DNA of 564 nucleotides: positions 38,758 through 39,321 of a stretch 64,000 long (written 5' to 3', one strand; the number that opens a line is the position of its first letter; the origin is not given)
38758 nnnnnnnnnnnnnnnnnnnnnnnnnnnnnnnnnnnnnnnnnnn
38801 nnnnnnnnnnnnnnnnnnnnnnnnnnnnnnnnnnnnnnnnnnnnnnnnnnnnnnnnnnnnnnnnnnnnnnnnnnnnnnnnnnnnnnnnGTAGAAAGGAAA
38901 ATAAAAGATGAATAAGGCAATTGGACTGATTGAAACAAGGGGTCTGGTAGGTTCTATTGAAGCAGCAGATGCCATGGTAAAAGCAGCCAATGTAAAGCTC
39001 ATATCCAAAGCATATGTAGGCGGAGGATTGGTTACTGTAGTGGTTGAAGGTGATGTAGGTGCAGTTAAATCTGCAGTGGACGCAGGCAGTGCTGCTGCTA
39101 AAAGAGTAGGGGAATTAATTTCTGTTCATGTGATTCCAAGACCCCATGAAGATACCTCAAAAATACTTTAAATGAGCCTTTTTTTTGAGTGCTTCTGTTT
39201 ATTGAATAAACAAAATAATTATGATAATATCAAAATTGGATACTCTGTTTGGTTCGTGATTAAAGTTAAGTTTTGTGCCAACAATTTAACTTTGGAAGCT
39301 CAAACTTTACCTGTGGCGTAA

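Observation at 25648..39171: ~13.5-kb sugar-acid catabolic island with duplicated enzyme sets, inserted between aspS and alaS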

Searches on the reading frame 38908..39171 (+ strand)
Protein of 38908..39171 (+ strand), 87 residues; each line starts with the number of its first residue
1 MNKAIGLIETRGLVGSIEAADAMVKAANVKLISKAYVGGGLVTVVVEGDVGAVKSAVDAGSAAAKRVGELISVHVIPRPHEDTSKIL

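Call 4: search_protein_families(library=pfam, proteins=[window:38908-39171:+])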
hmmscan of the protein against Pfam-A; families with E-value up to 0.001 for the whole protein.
window:38908-39171:+ (87 aa): 1 family
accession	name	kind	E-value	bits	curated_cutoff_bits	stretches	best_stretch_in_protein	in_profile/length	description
PF00936.24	BMC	-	1.1e-28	99.5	24.5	1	4-79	1-75/75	BMC domain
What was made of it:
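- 38908..39171 (+): BMC-H shell protein (87 aa). PF00936 at 99.5 bits (call 4).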

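Call 6: search_protein_families(library=ncbifam, proteins=[window:38908-39171:+], max_evalue=0.00001)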
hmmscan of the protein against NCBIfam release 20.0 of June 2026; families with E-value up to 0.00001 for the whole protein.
window:38908-39171:+ (87 aa): 5 families
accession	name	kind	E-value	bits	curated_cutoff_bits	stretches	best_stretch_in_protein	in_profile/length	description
NF012018.0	PRK15474.1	equivalog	8.9e-34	115.7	133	1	3-85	2-84/97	ethanolamine utilization microcompartment protein EutM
NF053791.1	BMC_CsoS1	equivalog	1.7e-29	101.9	166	1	4-87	8-92/93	alpha-carboxysome major shell protein CsoS1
NF012010.0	PRK15466.1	equivalog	1.8e-26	93.2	218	1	1-86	1-86/166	ethanolamine utilization microcompartment protein EutK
NF053792.1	beta_CO2some_O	equivalog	1.8e-25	89.6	270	1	2-86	111-195/205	beta-carboxysome assembly protein CcmO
TIGR02526.1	eut_PduT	equivalog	8e-11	41.9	250.3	1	1-85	1-83/182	ethanolamine utilization microcompartment shell protein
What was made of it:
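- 38908..39171 (+): The EutM model scores 116 bits against a 133 cut-off (call 6).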

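Call 41: find_homologous_proteins(query=window:38908-39171:+, max_evalue=1e-15)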
Query window:38908-39171:+ (87 aa): 7952 proteins with E <= 1e-15 among 8000 candidates; the best 120 are listed.
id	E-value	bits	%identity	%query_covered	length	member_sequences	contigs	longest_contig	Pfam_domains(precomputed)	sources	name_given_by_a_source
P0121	6.1e-48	178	76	100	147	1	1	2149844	PF00936.25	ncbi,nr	ncbi:bacterial microcompartments family protein [Streptococcus iniae SF1]|nr:bacterial microcompartm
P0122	1.8e-44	167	100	100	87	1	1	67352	PF00936.25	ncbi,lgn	-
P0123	2.3e-43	163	98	100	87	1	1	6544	PF00936.25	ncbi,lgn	ncbi:MAG: BMC domain-containing protein [Candidatus Humimicrobiaceae bacterium]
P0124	8.6e-43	161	97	100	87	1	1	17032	PF00936.25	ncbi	-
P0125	2.0e-42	160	93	100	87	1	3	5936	PF00936.25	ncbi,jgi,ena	-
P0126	9.6e-42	158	92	100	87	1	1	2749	PF00936.25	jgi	-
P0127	1.4e-41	157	92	100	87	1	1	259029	PF00936.25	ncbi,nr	ncbi:MAG: BMC domain-containing protein [Actinomycetota bacterium]|nr:BMC domain-containing protein 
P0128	2.1e-41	157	91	100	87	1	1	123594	PF00936.25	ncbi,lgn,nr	ncbi:MAG: BMC domain-containing protein [Actinomycetia bacterium]|nr:BMC domain-containing protein [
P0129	2.2e-41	157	91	100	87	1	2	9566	PF00936.25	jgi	-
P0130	2.3e-41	157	91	100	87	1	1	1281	PF00936.25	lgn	-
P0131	3.3e-41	156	91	100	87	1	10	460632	PF00936.25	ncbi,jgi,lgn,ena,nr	ncbi:MAG: BMC domain-containing protein [Actinomycetota bacterium]|nr:BMC domain-containing protein 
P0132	7.0e-41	155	90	100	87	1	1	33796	PF00936.25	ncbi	ncbi:MAG: BMC domain-containing protein [Actinomycetota bacterium]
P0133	4.0e-39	150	87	100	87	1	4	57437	PF00936.25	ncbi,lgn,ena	-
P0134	4.5e-39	149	87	100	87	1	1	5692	PF00936.25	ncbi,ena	-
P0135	2.6e-37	144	85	100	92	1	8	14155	PF00936.25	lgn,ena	-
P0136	3.0e-37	144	85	100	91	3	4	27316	PF00936.25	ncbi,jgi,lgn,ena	jgi:microcompartment protein CcmL/EutN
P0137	6.0e-37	143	84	100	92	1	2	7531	PF00936.25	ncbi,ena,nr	ncbi:MAG: BMC domain-containing protein [Actinobacteria bacterium]|nr:BMC domain-containing protein 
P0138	7.2e-37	142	84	100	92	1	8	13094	PF00936.25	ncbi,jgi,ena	-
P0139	7.3e-37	142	83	100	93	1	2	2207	PF00936.25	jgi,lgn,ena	-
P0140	1.1e-36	142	83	100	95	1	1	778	PF00936.25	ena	-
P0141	1.2e-36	142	84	100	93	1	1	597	PF00936.25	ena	-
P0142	1.2e-36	142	82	100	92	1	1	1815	PF00936.25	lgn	-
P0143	1.6e-36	141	83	100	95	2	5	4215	PF00936.25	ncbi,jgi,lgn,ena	-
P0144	2.3e-36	141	83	100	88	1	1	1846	PF00936.25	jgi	-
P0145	2.4e-36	141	83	100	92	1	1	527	PF00936.25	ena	-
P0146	2.4e-36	141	82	98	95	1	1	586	PF00936.25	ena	-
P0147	3.4e-36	140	80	100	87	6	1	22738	PF00936.25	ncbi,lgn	-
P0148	4.7e-36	140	82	100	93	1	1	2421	PF00936.25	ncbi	-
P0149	4.8e-36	140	78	100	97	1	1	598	PF00936.25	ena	-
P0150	5.7e-36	140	79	99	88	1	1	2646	PF00936.25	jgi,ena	-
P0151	7.1e-36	139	82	100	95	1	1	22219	PF00936.25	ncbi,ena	-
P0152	9.4e-36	139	79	100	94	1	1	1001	PF00936.25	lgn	-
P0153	1.6e-35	138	82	100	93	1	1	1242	PF00936.25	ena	-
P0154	1.7e-35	138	83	100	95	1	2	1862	PF00936.25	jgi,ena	-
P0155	2.0e-35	138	79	99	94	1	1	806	PF00936.25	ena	-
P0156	2.1e-35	138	83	100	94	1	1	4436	PF00936.25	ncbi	-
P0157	2.5e-35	138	80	100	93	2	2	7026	PF00936.25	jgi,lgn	jgi:ethanolamine utilization protein EutM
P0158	2.6e-35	137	79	100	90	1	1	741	PF00936.25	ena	-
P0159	2.9e-35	137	79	100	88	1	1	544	PF00936.25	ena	-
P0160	3.2e-35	137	81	100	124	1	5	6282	PF00936.25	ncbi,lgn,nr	ncbi:MAG: BMC domain-containing protein [Actinobacteria bacterium]|nr:BMC domain-containing protein 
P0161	3.4e-35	137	78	100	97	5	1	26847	PF00936.25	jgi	jgi:ethanolamine utilization protein EutM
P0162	3.5e-35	137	82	100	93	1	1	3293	PF00936.25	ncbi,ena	-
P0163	3.9e-35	137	83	100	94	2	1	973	PF00936.25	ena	-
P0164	4.0e-35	137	83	100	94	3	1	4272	PF00936.25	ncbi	-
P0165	4.2e-35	137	80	100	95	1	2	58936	PF00936.25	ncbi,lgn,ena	-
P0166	4.3e-35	137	80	100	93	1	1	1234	PF00936.25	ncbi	-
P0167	5.0e-35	137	78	99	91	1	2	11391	PF00936.25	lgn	-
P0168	5.3e-35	136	80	100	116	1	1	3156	PF00936.25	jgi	-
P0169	6.0e-35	136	78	100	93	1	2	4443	PF00936.25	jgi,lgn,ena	-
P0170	6.1e-35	136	82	100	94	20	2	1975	PF00936.25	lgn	-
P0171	6.1e-35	136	80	100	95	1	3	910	PF00936.25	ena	-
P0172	6.4e-35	136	80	99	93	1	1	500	PF00936.25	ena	-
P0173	6.4e-35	136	75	100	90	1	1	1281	PF00936.25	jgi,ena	-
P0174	7.1e-35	136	80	100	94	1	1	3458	PF00936.25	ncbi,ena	-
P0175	7.3e-35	136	79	100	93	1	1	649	PF00936.25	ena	-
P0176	7.3e-35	136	78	99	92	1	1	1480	PF00936.25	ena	-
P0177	7.6e-35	136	79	100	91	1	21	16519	PF00936.25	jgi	jgi:ethanolamine utilization protein EutM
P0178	8.5e-35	136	77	100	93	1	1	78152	PF00936.25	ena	-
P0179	8.5e-35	136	-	-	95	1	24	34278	PF00936.25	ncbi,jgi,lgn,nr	ncbi:MAG: ethanolamine utilization microcompartment protein EutM [Candidatus Sumerlaeia bacterium]|j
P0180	8.6e-35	136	80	100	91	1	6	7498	PF00936.25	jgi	jgi:ethanolamine utilization protein EutM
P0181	8.7e-35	136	80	100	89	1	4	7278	PF00936.25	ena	-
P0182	1.0e-34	136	-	-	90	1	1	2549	PF00936.25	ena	-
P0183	1.1e-34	136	80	99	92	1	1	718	PF00936.25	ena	-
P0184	1.1e-34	135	82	100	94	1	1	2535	PF00936.25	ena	-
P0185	1.1e-34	135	79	99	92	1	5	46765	PF00936.25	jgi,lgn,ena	-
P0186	1.1e-34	135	82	100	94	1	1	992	PF00936.25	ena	-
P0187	1.2e-34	135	80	100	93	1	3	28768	PF00936.25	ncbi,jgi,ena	jgi:microcompartment protein CcmL/EutN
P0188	1.3e-34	135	78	100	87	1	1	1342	PF00936.25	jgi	-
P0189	1.3e-34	135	-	-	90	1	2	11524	PF00936.25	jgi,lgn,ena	-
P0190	1.3e-34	135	78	100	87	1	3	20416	PF00936.25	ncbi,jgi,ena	-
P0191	1.3e-34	135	80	100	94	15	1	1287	PF00936.25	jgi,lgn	jgi:microcompartment protein CcmL/EutN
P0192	1.4e-34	135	78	100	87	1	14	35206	PF00936.25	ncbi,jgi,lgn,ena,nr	ncbi:MAG: BMC domain-containing protein [Actinobacteria bacterium]|nr:BMC domain-containing protein 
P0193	1.4e-34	135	83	100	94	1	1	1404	PF00936.25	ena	-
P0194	1.5e-34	135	80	100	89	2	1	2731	PF00936.25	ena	-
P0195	1.5e-34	135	80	100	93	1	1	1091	PF00936.25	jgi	jgi:ethanolamine utilization protein EutM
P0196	1.5e-34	135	80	98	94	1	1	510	PF00936.25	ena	-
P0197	1.5e-34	135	81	97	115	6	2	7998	PF00936.25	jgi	jgi:microcompartment protein CcmL/EutN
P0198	1.6e-34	135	-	-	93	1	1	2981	PF00936.25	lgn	-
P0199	1.6e-34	135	80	100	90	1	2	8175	PF00936.25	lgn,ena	-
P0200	1.6e-34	135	78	100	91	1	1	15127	PF00936.25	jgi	jgi:ethanolamine utilization protein EutM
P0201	1.6e-34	135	79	100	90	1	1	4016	PF00936.25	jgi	-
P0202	1.6e-34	135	75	100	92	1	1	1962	PF00936.25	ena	-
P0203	1.6e-34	135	77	100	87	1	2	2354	PF00936.25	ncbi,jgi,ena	jgi:microcompartment protein CcmL/EutN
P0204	1.7e-34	135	80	98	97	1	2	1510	PF00936.25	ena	-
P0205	1.7e-34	135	77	100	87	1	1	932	PF00936.25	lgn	-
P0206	1.7e-34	135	78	100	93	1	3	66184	PF00936.25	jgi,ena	-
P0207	1.8e-34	135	80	99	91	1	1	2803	PF00936.25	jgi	jgi:ethanolamine utilization protein EutM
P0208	1.8e-34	135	82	98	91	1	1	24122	PF00936.25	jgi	-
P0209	1.9e-34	135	80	100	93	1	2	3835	PF00936.25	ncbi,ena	-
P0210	2.0e-34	135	77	100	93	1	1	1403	PF00936.25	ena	-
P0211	2.1e-34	135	77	100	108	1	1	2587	PF00936.25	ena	-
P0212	2.1e-34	135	80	98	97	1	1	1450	PF00936.25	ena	-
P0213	2.2e-34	135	80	98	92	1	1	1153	PF00936.25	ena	-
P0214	2.2e-34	135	80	98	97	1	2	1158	PF00936.25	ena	-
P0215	2.2e-34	135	80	100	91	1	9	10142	PF00936.25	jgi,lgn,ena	jgi:ethanolamine utilization protein EutM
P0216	2.3e-34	134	79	100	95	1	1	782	PF00936.25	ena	-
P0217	2.3e-34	134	80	98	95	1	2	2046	PF00936.25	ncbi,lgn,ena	-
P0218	2.3e-34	134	77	100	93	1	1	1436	PF00936.25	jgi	jgi:ethanolamine utilization protein EutM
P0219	2.3e-34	134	81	98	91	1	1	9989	PF00936.25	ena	-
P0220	2.4e-34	134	80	98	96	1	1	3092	PF00936.25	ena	-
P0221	2.5e-34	134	76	100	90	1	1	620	PF00936.25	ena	-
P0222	2.6e-34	134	79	99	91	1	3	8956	PF00936.25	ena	-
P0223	2.7e-34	134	80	100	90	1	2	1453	PF00936.25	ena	-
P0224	2.7e-34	134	80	100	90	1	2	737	PF00936.25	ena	-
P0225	2.7e-34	134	79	100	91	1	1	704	PF00936.25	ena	-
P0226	2.7e-34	134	79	100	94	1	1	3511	PF00936.25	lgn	-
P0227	2.7e-34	134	81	98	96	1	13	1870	PF00936.25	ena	-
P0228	2.8e-34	134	78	100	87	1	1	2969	PF00936.25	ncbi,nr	ncbi:MAG: BMC domain-containing protein [Actinomycetota bacterium]|nr:BMC domain-containing protein 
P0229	2.8e-34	134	81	98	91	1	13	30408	PF00936.25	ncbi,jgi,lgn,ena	jgi:ethanolamine utilization protein EutM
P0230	2.9e-34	134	79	100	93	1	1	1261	PF00936.25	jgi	jgi:ethanolamine utilization protein EutM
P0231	2.9e-34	134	80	100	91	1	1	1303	PF00936.25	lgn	-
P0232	2.9e-34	134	80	98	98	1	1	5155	PF00936.25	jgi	-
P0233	2.9e-34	134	80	98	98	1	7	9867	PF00936.25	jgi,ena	-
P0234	3.1e-34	134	77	100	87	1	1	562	PF00936.25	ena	-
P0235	3.1e-34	134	78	99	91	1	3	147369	PF00936.25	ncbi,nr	ncbi:BMC domain-containing protein [Bacillota bacterium Meth-B3]|nr:BMC domain-containing protein [C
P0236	3.2e-34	134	78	100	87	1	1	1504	PF00936.25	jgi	jgi:ethanolamine utilization protein EutM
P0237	3.2e-34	134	78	100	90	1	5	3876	PF00936.25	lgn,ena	-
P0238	3.2e-34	134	80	98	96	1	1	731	PF00936.25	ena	-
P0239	3.2e-34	134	78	100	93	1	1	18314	PF00936.25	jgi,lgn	jgi:ethanolamine utilization protein EutM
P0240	3.4e-34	134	77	100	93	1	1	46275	PF00936.25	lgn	-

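Call 42: find_encoding_contigs(protein=P0136, flank=10000, max_places=2)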
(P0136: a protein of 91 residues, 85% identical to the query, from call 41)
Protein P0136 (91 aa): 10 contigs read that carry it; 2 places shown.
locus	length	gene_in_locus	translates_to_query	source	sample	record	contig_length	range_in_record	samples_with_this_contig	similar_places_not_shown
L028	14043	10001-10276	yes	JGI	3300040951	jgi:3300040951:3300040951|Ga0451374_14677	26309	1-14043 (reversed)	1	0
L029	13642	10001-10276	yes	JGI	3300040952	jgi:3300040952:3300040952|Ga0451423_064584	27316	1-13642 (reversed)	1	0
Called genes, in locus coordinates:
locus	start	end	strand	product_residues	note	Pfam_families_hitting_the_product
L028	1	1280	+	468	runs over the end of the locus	PF00370:FGGY_N, PF02782:FGGY_C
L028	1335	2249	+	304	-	PF01182:Glucosamine_iso (weak)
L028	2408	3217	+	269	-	PF01791:DeoC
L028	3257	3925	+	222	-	-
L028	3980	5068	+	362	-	PF14486:DUF4432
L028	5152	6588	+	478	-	-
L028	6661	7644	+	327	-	PF01116:F_bP_aldolase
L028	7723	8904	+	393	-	PF00676:E1_dh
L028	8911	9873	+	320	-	PF02779:Transket_pyr, PF02780:Transketolase_C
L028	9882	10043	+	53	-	-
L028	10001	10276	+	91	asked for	PF00936:BMC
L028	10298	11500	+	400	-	PF00871:Acetate_kinase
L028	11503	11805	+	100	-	PF03319:EutN_CcmL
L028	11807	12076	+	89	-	PF03319:EutN_CcmL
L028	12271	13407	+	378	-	PF00155:Aminotran_1_2, PF01041:DegT_DnrJ_EryC1, PF00266:Aminotran_5 (weak), PF01053:Cys_Met_Meta_PP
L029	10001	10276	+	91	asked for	PF00936:BMC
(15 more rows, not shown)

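Call 60: find_encoding_contigs(protein=P0192, flank=10000, max_places=2)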
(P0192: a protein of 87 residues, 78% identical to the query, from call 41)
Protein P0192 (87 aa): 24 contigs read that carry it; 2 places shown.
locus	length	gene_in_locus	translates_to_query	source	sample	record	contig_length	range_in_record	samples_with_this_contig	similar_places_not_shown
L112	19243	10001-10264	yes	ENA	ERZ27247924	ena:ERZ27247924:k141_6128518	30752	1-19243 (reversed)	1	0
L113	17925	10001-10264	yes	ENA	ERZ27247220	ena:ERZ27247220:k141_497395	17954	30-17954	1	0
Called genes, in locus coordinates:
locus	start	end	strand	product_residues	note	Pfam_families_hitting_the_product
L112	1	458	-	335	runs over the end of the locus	PF00356:LacI, PF00532:Peripla_BP_1, PF13407:Peripla_BP_4, PF13377:Peripla_BP_3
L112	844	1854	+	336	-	PF00294:PfkB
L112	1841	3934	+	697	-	PF00580:UvrD-helicase, PF01443:Viral_helicase1 (faint), PF13245:AAA_19, PF13604:AAA_30 (faint), PF13361:UvrD_C, PF13538:UvrD_C_2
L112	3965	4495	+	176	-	PF18955:DUF5698, PF10035:DUF2179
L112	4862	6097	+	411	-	PF00534:Glycos_transf_1, PF13692:Glyco_trans_1_4 (weak)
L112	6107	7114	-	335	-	-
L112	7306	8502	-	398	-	PF13439:Glyco_transf_4, PF00534:Glycos_transf_1, PF13692:Glyco_trans_1_4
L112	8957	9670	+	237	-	PF01590:GAF, PF13185:GAF_2, PF13492:GAF_3, PF03861:ANTAR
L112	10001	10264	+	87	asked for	PF00936:BMC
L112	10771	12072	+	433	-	PF00310:GATase_2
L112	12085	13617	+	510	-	PF13237:Fer4_10 (weak), PF14697:Fer4_21 (weak), PF12838:Fer4_7, PF13187:Fer4_9 (weak), PF00037:Fer4 (weak), PF04898:Glu_syn_central (weak), PF01645:Glu_synthase, PF01070:FMN_dh, +2 more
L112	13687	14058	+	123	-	PF13247:Fer4_11, PF12837:Fer4_6 (faint), PF12838:Fer4_7 (weak), PF00037:Fer4 (weak), PF13187:Fer4_9 (weak)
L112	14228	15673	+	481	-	PF07992:Pyr_redox_2, PF00070:Pyr_redox, PF13738:Pyr_redox_3 (weak), PF18267:Rubredoxin_C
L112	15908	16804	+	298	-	PF01493:GXGXG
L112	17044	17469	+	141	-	PF22636:FlK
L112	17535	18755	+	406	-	PF13506:Glyco_transf_21, PF00535:Glycos_transf_2, PF10111:Glyco_tranf_2_2, PF13641:Glyco_tranf_2_3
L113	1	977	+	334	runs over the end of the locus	?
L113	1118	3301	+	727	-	PF00580:UvrD-helicase, PF01443:Viral_helicase1 (faint), PF13245:AAA_19, PF13604:AAA_30 (faint), PF13361:UvrD_C, PF13538:UvrD_C_2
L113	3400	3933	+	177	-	PF18955:DUF5698, PF10035:DUF2179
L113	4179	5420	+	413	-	PF00534:Glycos_transf_1 (weak), PF13692:Glyco_trans_1_4 (weak)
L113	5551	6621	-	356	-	-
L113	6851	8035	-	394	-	PF13439:Glyco_transf_4 (weak), PF00534:Glycos_transf_1, PF13692:Glyco_trans_1_4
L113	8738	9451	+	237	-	PF01590:GAF, PF13185:GAF_2, PF13492:GAF_3, PF03861:ANTAR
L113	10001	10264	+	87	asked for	PF00936:BMC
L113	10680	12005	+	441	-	PF00310:GATase_2, PF13522:GATase_6 (faint), PF13537:GATase_7 (faint)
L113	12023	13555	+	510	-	PF13237:Fer4_10, PF14697:Fer4_21 (weak), PF12838:Fer4_7, PF13187:Fer4_9 (weak), PF00037:Fer4 (weak), PF04898:Glu_syn_central (weak), PF01645:Glu_synthase, PF01070:FMN_dh, +3 more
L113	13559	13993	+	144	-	PF12837:Fer4_6 (faint), PF13247:Fer4_11, PF12838:Fer4_7 (weak), PF00037:Fer4 (weak), PF13187:Fer4_9 (weak)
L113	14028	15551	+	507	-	PF07992:Pyr_redox_2, PF00070:Pyr_redox, PF18267:Rubredoxin_C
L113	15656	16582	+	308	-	PF01493:GXGXG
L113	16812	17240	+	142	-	PF22636:FlK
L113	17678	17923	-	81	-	?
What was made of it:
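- Orphan BMC-H genes occur in unrelated contexts in related MAGs (L112, L113; call 60).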
